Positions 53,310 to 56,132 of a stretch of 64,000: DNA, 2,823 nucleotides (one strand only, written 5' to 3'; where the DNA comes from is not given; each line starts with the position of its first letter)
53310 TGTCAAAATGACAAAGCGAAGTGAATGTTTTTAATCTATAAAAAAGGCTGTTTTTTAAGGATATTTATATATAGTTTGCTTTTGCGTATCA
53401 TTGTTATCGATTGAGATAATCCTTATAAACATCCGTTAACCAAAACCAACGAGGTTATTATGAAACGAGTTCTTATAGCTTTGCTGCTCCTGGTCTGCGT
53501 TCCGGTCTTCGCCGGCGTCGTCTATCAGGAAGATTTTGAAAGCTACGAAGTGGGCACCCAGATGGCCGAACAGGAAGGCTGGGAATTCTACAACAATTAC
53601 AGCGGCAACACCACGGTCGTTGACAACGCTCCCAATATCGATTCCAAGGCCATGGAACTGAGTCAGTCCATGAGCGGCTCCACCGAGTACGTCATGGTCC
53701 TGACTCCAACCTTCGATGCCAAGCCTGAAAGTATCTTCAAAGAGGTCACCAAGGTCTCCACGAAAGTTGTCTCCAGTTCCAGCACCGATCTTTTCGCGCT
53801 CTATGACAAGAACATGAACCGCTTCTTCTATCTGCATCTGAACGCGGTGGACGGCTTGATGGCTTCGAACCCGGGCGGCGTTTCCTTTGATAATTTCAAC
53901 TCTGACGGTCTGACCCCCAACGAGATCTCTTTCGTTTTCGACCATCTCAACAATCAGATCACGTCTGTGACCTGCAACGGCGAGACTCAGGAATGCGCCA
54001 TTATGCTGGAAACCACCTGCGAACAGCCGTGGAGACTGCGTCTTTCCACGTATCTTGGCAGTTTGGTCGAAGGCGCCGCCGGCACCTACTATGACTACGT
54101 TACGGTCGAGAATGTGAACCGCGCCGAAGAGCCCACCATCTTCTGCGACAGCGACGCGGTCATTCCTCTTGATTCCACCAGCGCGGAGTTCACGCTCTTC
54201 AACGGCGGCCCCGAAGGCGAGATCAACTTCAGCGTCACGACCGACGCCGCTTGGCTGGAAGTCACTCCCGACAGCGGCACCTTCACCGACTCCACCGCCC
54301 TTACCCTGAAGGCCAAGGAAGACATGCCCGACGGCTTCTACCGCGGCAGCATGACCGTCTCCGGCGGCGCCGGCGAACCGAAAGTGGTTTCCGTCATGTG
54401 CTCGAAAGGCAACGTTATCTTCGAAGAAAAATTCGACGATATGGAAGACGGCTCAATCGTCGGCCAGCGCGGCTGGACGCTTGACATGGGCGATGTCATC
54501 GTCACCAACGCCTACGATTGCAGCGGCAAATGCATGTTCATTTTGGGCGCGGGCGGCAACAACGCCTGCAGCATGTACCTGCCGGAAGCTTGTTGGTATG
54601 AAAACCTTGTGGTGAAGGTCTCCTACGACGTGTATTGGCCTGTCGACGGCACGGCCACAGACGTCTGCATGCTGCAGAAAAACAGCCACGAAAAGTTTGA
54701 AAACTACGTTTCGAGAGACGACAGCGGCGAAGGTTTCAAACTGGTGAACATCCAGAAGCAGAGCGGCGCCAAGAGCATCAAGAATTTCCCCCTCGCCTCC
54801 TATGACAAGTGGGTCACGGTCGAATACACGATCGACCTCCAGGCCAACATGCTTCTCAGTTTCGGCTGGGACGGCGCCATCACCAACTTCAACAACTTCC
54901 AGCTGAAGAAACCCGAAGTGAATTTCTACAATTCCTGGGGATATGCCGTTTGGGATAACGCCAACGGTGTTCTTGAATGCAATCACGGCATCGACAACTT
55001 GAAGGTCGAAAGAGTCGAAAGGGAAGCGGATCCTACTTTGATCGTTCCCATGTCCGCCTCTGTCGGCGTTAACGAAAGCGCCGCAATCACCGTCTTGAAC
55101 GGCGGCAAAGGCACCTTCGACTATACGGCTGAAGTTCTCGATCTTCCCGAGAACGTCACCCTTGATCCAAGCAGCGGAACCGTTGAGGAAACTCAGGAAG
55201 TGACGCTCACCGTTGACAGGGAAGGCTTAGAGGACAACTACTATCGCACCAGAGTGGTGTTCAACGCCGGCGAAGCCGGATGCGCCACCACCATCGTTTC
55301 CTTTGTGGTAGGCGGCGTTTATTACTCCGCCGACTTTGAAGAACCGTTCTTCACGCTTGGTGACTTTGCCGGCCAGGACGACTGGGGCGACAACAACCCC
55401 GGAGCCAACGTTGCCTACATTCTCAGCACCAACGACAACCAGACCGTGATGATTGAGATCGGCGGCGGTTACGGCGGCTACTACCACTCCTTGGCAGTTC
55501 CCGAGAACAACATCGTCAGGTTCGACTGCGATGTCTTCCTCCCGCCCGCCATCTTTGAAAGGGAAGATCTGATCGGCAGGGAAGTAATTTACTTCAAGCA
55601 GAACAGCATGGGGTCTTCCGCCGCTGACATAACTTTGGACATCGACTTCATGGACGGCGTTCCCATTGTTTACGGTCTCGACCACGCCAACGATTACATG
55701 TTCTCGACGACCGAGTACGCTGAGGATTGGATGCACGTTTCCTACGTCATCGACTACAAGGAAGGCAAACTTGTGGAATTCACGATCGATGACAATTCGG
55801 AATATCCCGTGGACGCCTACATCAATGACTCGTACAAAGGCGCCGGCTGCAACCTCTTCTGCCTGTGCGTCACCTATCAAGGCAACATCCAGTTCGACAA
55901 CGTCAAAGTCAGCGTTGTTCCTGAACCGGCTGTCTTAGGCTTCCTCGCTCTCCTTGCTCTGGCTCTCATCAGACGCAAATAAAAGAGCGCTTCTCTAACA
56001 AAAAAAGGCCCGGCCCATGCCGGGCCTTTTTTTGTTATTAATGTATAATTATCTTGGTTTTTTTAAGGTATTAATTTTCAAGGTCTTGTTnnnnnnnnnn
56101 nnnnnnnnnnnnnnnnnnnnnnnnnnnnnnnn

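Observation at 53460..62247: Cluster of paralogous ~850-aa PEP-CTERM proteins, each built from three copies of one module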

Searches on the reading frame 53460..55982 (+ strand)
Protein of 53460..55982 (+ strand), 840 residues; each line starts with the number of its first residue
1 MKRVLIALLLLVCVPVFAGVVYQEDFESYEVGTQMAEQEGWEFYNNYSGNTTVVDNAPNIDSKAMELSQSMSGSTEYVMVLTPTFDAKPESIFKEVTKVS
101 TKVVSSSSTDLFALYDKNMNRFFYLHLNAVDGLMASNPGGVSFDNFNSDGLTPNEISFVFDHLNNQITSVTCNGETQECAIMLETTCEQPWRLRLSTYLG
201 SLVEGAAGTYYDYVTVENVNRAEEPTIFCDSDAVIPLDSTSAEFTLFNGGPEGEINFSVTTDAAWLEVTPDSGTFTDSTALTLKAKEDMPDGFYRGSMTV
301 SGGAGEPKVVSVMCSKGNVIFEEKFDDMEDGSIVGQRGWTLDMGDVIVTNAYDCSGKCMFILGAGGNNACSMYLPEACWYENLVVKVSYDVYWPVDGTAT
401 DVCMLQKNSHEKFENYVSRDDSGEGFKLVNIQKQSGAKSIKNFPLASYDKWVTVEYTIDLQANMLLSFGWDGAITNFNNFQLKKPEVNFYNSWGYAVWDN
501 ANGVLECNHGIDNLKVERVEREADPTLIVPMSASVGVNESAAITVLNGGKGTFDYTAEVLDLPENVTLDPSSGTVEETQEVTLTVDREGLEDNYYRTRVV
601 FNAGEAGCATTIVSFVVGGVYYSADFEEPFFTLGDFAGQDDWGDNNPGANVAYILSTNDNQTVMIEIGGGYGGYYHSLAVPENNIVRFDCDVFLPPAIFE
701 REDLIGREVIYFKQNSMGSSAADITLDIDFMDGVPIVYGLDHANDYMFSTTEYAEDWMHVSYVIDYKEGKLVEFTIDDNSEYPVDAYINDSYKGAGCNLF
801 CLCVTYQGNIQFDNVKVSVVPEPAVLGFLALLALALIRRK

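Call 3: search_protein_families(library=pfam, proteins=[window:53460-55982:+], max_evalue=1)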
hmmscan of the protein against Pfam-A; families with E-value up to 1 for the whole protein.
window:53460-55982:+ (840 aa): 3 families
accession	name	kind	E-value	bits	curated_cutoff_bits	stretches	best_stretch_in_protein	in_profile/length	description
PF19190.6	BACON_2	-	9.8e-12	45.1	25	2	239-289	18-67/94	Viral BACON domain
PF13004.13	BACON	-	0.00038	20.8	25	1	258-304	4-49/61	Putative binding domain, N-terminal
PF07589.16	PEP-CTERM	-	0.13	12.9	20.7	1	820-840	2-24/24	PEP-CTERM motif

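Call 4: search_protein_families(library=ncbifam, proteins=[window:53460-55982:+], max_evalue=1)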
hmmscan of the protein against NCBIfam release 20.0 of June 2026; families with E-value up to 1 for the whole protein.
window:53460-55982:+ (840 aa): 2 families
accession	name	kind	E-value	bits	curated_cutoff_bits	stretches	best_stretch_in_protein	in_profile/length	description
NF038120.1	PEP_CTERM_QFxxD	subfamily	0.00019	21.4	80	1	786-839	164-212/215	NF038120 family PEP-CTERM protein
NF048003.1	GTA_spike_fiber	domain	0.0065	17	36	0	199-306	29-137/182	phage head spike fiber domain-containing protein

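Call 7: find_homologous_proteins(query=window:53460-55982:+, max_evalue=0.001)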
Query window:53460-55982:+ (840 aa): 40 proteins with E <= 0.001 among 8000 candidates.
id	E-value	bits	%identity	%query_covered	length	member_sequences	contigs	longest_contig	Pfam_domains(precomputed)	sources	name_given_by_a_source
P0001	0.0e+0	1942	100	100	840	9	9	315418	PF19190.7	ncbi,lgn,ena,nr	ncbi:hypothetical protein J6X96_01695 [bacterium]|nr:hypothetical protein [bacterium]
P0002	0.0e+0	1753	89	100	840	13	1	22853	PF19190.7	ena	-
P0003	0.0e+0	1744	88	100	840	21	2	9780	PF19190.7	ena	-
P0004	0.0e+0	1689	85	100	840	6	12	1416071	PF19190.7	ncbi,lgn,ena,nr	ncbi:hypothetical protein IKW72_06010 [bacterium]|nr:hypothetical protein [bacterium]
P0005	0.0e+0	1625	83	100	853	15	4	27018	PF19190.7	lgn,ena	-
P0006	0.0e+0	1477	76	100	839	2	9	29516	PF19190.7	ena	-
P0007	0.0e+0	1448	75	100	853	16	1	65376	PF19190.7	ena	-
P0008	0.0e+0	1445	85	86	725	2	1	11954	PF19190.7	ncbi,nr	ncbi:hypothetical protein IKZ40_01710, partial [bacterium]|nr:hypothetical protein [bacterium]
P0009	0.0e+0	1208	63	100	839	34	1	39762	PF19190.7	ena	-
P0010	0.0e+0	1204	64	100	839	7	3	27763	PF19190.7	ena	-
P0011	0.0e+0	1187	63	100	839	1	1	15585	PF19190.7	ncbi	-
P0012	8.0e-293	992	56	98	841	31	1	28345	PF19190.7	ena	-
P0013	2.5e-289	981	54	100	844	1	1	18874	PF19190.7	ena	-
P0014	1.5e-286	971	53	100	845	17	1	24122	PF19190.7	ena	-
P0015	2.0e-286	971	55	98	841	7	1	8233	PF19190.7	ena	-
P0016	4.8e-286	970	53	98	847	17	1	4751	PF19190.7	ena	-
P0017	2.9e-285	967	54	98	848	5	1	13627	PF19190.7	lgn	-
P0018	9.2e-284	962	52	98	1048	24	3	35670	PF19190.7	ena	-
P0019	1.6e-283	961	53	98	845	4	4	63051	PF19190.7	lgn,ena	-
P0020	1.7e-283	961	53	98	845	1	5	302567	PF19190.7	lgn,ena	-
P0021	1.8e-283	961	53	98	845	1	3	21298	PF19190.7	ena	-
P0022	7.0e-283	959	53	98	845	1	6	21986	PF19190.7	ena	-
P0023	2.5e-282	957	54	100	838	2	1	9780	PF19190.7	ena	-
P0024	1.7e-281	955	53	100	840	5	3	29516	PF19190.7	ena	-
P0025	3.3e-281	954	52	100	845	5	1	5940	PF19190.7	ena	-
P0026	1.9e-273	928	52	100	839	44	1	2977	PF19190.7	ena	-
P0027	2.2e-270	918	51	99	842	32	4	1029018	PF19190.7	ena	-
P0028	2.2e-268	911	51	100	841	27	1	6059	PF19190.7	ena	-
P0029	7.6e-247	840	52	90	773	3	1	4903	PF19190.7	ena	-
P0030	7.5e-229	780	44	98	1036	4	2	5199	PF19190.7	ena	-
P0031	1.5e-219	750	41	98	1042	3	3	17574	PF19190.7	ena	-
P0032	3.1e-214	732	61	64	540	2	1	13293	PF19190.7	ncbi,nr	ncbi:hypothetical protein J6T93_05005, partial [bacterium]|nr:hypothetical protein [bacterium]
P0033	1.7e-212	726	53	75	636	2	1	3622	PF19190.7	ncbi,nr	ncbi:BACON domain-containing protein, partial [bacterium]|nr:BACON domain-containing protein [bacter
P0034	1.7e-152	528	30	96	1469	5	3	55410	PF19190.7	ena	-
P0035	1.8e-149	518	32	80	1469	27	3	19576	PF19190.7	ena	-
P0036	9.7e-148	512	32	80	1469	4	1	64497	PF19190.7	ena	-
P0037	5.0e-124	434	43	61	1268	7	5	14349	PF19190.7,PF18998.7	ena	-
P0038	1.9e-61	227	30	75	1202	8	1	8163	PF19190.7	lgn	-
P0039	5.3e-61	225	30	75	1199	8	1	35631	PF19190.7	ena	-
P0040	1.6e-58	217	30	75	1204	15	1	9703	PF19190.7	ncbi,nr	ncbi:hypothetical protein IJS98_06595 [bacterium]|nr:hypothetical protein [bacterium]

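Call 21: find_related_loci(query=window:53460-55982:+, collection=genome_contigs, flank=10000)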
Query window:53460-55982:+ (840 aa) in genome_contigs; peptide patterns used: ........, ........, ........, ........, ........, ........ (x = any residue, [..] = any of these).
27 stretches matched a pattern; 16 encode a relative of the query (tblastn E <= 1e-3); 13 distinct loci.
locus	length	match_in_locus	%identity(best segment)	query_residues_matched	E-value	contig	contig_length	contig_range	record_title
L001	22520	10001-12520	98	1-840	0e+0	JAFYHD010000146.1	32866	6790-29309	Bacterium isolate RGIG7086 Sheep_Rumen.Co__c3452450, whole genome shotgun sequence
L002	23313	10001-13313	85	1-840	0e+0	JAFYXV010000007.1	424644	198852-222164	Bacterium isolate RGIG7520 Water_buffalos_Jejunum-5__c286, whole genome shotgun sequence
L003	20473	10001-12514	83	1-840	0e+0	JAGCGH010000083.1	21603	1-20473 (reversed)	Bacterium isolate RGIG9765 Yak_Omasum-5__c483805, whole genome shotgun sequence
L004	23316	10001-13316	88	1-826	0e+0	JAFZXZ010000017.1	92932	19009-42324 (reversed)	Bacterium isolate RGIG8200 Water_buffalos_Rumen-3__c772373, whole genome shotgun sequence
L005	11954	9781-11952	85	1-724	0e+0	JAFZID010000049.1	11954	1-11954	Bacterium isolate RGIG7788 Water_buffalos_Reticulum-1__c188223, whole genome shotgun sequence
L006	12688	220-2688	55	16-839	0e+0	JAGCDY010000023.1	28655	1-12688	Bacterium isolate RGIG9704 Yak_Omasum-2__c118953, whole genome shotgun sequence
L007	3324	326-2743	55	17-823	0e+0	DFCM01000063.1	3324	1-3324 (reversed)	MAG TPA_asm: bacterium UBP3_UBA3054 isolate UBA3054 UBA3054_contig_1585, whole genome shotgun sequence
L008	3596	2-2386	54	31-823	0e+0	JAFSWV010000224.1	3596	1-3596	Bacterium isolate RGIG3546 Goat_Rumen.Co__c2828199, whole genome shotgun sequence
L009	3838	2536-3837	81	1-434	0e+0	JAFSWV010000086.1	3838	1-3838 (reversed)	Bacterium isolate RGIG3546 Goat_Rumen.Co__c1190583, whole genome shotgun sequence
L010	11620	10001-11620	61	1-820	0e+0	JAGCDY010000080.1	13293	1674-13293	Bacterium isolate RGIG9704 Yak_Omasum-2__c512170, whole genome shotgun sequence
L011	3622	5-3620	53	20-840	0e+0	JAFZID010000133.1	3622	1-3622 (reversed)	Bacterium isolate RGIG7788 Water_buffalos_Reticulum-1__c486238, whole genome shotgun sequence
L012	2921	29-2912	50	1-840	0e+0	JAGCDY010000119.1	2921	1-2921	Bacterium isolate RGIG9704 Yak_Omasum-2__c824354, whole genome shotgun sequence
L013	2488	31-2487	49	17-823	1e-98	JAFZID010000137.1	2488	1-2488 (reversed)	Bacterium isolate RGIG7788 Water_buffalos_Reticulum-1__c495627, whole genome shotgun sequence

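Call 45: predict_structure(alignment_id=A2)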
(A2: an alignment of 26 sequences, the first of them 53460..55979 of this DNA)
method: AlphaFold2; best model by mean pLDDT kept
length: 840 residues; sequences in the alignment: 26
mean_pLDDT: 84.8   pTM: 0.58
mean pLDDT of the five models: 84.8, 84.8, 84.7, 84.5, 82.1
residues with pLDDT >= 90: 344; 70-90: 412; 50-70: 58; < 50: 26
segments of 3 or more residues with pLDDT < 50: 1-17, 434-437, 824-827
pLDDT, mean of each block of 10 residues (from residue 1): 44 47 92 91 90 91 92 89 91 88 90 89 87 84 89 93 88 91 76 93 86 93 87 85 90 90 92 93 90 91 88 89 90 86 88 90 80 79 90 79 62 74 78 53 82 90 85 79 72 79 71 91 83 88 88 94 94 92 93 93 91 91 86 80 72 80 86 88 93 90 86 88 90 87 77 89 92 91 84 90 86 93 55 70
secondary structure, 60 per line:
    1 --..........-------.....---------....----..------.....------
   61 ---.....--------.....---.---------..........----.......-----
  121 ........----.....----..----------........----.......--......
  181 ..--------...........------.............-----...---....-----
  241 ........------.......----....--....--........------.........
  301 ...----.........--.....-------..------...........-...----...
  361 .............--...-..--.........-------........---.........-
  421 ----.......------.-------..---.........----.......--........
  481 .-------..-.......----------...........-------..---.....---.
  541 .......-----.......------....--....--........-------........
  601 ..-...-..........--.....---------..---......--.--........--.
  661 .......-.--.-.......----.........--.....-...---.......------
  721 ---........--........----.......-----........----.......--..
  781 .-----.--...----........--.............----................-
elements in order (helices of 4 or more, strands of 3 or more residues): H3-12 E20-24 E50-54 E64-68 E77-81 E95-104 E109-115 E121-128 E133-137 E154-161 E166-172 E175-182 E191-198 E208-220 E226-228 E232-235 E241-248 E255-261 E266-269 E272-275 E278-285 E292-303 E308-316 E319-323 E339-349 E358-373 E384-392 E400-407 E411-419 E425-431 E451-459 E464-470 E473-481 E492-498 E509-519 E532-536 E540-547 E553-559 E566-569 E572-575 E578-585 E593-602 E608-617 E620-624 E642-644 E650-657 E660-667 E674-680 E685-693 H696-700 E708-714 E724-731 E734-741 E746-752 E758-765 E770-776 E779-781 E797-804 E807-819 H824-839

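Call 49: fold_search(model_id=the predicted structure, library=pdb)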
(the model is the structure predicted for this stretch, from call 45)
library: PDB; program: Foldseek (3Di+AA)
matches with E <= 10: 1745; with E <= 0.001: 199
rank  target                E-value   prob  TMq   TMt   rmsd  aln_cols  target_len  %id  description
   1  7sqc_F1               6.0e-11  1.00  0.11  0.18  34.0       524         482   10  Ciliary C1 central pair apparatus isolated from Chlamydomonas reinhardtii (released 2022-04-13)
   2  9ijj_O                3.2e-10  1.00  0.10  0.07  61.5       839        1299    8  In situ structure of the central apparatus in mouse sperm axoneme. (released 2025-06-04)
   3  7sqc_F0               1.1e-09  1.00  0.11  0.28  25.9       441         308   10  Ciliary C1 central pair apparatus isolated from Chlamydomonas reinhardtii (released 2022-04-13)
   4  9ijj_h                1.3e-09  1.00  0.11  0.07  35.3       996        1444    9  In situ structure of the central apparatus in mouse sperm axoneme. (released 2025-06-04)
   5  7sqc_2B               1.8e-09  1.00  0.10  0.12  47.4       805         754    9  Ciliary C1 central pair apparatus isolated from Chlamydomonas reinhardtii (released 2022-04-13)
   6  9ijj_C                3.1e-09  1.00  0.11  0.10  50.4       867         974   10  In situ structure of the central apparatus in mouse sperm axoneme. (released 2025-06-04)
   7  7som_D                3.2e-09  1.00  0.11  0.06  40.1      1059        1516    7  Ciliary C2 central pair apparatus isolated from Chlamydomonas reinhardtii (released 2022-04-13)
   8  9ijj_P                1.1e-08  1.00  0.10  0.14  38.9       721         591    8  In situ structure of the central apparatus in mouse sperm axoneme. (released 2025-06-04)
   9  7sqc_2A               1.4e-08  1.00  0.10  0.11  56.2       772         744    9  Ciliary C1 central pair apparatus isolated from Chlamydomonas reinhardtii (released 2022-04-13)
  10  7sqc_O0               6.8e-08  0.98  0.11  0.09  60.2      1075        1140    9  Ciliary C1 central pair apparatus isolated from Chlamydomonas reinhardtii (released 2022-04-13)
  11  9ijj_E                9.0e-08  1.00  0.10  0.17  26.3       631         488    9  In situ structure of the central apparatus in mouse sperm axoneme. (released 2025-06-04)
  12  9ijj_4I               9.4e-08  1.00  0.12  0.04  66.7       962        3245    9  In situ structure of the central apparatus in mouse sperm axoneme. (released 2025-06-04)
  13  4zmh_A                1.9e-07  1.00  0.12  0.11  18.2       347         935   11  Crystal structure of a five-domain GH115 alpha-Glucuronidase from the Marine Bacterium Saccharophagus degradans 2-40T (released 2016-05-04)
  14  4xup_F                2.2e-07  1.00  0.13  0.30  20.8       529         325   11  Structure of the N-terminal CBM22-1-CBM22-2 tandem domain from Paenibacillus barcinonensis Xyn10C (released 2015-06-03)
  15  8zdp_v                2.4e-07  1.00  0.17  0.18  75.8      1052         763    8  Cryo-EM structure of Mycobacteriophage Douge Central fiber (gp20) (released 2025-06-25)
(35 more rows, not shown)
